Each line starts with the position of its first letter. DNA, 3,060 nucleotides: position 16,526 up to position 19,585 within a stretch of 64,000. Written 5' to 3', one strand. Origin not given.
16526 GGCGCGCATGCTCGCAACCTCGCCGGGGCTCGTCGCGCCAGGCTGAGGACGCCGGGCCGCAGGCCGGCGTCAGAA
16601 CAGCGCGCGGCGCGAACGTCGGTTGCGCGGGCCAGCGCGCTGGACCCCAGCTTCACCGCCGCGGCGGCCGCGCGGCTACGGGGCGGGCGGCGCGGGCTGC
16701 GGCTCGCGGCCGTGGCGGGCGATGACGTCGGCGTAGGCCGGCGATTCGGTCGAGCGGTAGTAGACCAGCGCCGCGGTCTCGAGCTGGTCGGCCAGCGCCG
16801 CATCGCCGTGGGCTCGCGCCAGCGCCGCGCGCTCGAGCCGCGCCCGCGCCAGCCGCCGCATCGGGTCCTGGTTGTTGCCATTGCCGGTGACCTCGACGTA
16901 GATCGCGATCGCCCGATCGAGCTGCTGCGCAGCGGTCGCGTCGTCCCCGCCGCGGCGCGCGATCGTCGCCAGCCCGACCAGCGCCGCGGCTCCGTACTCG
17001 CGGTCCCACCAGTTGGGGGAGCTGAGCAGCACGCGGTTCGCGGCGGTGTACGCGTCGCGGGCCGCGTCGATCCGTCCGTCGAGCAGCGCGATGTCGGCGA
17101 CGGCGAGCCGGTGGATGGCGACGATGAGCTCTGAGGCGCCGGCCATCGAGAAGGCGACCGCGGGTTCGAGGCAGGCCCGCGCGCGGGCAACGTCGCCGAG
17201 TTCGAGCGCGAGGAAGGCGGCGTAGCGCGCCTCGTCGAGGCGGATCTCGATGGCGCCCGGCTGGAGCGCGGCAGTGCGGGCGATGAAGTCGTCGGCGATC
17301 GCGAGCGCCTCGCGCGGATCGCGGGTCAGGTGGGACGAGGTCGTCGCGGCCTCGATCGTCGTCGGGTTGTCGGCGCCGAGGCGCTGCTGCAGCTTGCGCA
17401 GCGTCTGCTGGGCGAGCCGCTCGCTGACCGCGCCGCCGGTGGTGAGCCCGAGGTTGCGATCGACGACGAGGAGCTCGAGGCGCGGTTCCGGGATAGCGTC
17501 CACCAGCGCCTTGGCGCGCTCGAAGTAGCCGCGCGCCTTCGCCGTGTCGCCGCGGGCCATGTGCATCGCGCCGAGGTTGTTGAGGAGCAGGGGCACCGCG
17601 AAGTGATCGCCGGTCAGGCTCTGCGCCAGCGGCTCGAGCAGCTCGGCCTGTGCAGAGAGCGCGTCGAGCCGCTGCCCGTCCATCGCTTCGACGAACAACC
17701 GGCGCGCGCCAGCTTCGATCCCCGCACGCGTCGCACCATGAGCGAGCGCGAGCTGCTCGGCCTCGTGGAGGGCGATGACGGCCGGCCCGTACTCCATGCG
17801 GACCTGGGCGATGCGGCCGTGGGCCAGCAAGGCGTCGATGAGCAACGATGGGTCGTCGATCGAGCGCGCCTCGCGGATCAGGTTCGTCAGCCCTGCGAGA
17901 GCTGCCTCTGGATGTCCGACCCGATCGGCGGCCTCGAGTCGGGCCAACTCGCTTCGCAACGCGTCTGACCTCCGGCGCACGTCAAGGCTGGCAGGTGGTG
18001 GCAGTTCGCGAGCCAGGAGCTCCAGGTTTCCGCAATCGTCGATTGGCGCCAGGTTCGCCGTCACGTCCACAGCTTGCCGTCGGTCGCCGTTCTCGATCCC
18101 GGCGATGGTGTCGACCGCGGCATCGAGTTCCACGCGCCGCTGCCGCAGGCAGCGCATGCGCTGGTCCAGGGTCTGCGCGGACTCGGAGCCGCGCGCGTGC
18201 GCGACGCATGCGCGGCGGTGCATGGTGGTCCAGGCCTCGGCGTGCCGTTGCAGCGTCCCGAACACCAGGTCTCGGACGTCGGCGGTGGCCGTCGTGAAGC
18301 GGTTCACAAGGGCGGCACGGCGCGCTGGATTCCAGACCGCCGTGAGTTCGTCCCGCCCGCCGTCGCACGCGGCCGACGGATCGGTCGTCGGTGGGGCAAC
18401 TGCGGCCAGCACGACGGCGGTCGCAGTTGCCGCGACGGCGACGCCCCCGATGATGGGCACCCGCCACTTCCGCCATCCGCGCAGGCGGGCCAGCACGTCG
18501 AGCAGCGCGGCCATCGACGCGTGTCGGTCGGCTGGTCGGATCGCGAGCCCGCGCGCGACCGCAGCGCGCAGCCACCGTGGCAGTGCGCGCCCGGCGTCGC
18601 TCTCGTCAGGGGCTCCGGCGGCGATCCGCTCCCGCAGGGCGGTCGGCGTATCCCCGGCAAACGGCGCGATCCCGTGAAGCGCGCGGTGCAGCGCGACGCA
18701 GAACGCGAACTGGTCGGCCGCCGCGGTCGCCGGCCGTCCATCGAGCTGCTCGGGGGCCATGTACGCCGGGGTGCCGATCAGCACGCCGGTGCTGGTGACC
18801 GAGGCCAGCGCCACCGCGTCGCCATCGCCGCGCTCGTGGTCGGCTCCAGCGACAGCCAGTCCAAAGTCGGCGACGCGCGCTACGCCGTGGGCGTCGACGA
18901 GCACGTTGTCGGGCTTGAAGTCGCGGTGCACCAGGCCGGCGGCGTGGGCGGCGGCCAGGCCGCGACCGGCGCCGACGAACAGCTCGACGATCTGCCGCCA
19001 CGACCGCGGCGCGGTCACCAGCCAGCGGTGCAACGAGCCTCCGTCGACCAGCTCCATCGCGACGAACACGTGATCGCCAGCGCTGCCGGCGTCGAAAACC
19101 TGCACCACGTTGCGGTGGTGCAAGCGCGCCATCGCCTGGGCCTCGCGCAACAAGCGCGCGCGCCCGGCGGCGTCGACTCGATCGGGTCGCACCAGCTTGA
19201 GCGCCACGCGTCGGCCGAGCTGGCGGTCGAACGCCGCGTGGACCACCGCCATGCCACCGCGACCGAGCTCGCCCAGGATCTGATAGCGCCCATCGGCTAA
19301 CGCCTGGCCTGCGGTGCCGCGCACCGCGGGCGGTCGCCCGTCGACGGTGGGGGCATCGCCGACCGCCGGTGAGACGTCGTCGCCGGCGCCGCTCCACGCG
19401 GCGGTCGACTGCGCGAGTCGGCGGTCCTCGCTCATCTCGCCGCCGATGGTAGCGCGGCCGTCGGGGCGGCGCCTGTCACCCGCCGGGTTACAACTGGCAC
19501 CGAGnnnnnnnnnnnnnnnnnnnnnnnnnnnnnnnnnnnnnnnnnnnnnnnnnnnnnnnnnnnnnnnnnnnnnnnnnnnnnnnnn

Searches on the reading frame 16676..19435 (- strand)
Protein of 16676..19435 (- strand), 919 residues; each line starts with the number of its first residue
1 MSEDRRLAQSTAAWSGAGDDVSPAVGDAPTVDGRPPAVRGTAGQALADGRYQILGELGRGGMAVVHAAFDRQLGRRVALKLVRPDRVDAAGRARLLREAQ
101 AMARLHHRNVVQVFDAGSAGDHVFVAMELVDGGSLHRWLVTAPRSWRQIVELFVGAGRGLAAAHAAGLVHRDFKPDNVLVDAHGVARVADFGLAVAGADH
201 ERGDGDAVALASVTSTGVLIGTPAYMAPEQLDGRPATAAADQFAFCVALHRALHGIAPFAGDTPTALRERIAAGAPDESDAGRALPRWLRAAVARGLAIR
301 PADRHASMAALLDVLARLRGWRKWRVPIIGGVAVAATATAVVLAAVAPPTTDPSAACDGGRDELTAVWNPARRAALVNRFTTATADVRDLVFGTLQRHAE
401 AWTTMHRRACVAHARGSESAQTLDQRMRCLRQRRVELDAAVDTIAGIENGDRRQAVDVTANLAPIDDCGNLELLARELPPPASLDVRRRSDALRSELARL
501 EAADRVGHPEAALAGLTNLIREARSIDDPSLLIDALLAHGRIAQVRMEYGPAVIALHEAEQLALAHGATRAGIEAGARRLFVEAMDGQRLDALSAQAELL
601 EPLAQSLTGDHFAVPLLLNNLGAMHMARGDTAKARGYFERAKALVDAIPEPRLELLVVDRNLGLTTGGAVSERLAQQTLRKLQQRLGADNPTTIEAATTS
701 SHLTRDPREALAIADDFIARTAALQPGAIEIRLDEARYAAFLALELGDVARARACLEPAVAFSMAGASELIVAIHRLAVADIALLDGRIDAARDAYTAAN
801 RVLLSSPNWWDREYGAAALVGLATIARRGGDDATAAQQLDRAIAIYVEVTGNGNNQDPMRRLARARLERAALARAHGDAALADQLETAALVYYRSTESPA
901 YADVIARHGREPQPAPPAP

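Call 31: find_encoding_contigs(protein=window:16676-19435:-, flank=10000, max_places=6)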
Protein window:16676-19435:- (919 aa): 4 contigs read that carry it; 3 places shown.
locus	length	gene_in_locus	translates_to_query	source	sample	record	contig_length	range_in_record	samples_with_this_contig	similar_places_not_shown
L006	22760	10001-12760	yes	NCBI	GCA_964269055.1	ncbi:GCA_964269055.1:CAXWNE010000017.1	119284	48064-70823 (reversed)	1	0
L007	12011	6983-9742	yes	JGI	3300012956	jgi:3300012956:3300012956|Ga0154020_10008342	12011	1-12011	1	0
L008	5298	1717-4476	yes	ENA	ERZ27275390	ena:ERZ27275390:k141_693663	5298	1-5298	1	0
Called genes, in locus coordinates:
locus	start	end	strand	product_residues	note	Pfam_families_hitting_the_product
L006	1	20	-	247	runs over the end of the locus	-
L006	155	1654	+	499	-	-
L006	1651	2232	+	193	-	PF13646:HEAT_2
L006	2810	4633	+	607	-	PF00069:Pkinase, PF07714:PK_Tyr_Ser-Thr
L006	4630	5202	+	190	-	PF00515:TPR_1 (faint), PF13181:TPR_8 (faint), PF13432:TPR_16 (weak), PF07719:TPR_2 (weak)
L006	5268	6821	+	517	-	-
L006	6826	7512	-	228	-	-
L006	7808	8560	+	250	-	PF01797:Y1_Tnp (weak)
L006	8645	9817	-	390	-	PF20032:ADYC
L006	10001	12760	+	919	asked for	PF00069:Pkinase, PF07714:PK_Tyr_Ser-Thr, PF13374:TPR_10 (faint), PF13424:TPR_12 (faint), PF07719:TPR_2 (faint)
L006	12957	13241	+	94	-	-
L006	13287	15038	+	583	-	PF00069:Pkinase, PF07714:PK_Tyr_Ser-Thr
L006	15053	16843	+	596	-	PF00069:Pkinase, PF07714:PK_Tyr_Ser-Thr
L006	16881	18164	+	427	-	-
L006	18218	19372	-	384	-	PF04542:Sigma70_r2, PF08281:Sigma70_r4_2, PF04545:Sigma70_r4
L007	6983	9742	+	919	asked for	PF00069:Pkinase, PF07714:PK_Tyr_Ser-Thr, PF13374:TPR_10 (faint), PF13424:TPR_12 (faint), PF07719:TPR_2 (faint)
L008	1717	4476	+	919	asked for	PF00069:Pkinase, PF07714:PK_Tyr_Ser-Thr, PF13374:TPR_10 (faint), PF13424:TPR_12 (faint), PF07719:TPR_2 (faint)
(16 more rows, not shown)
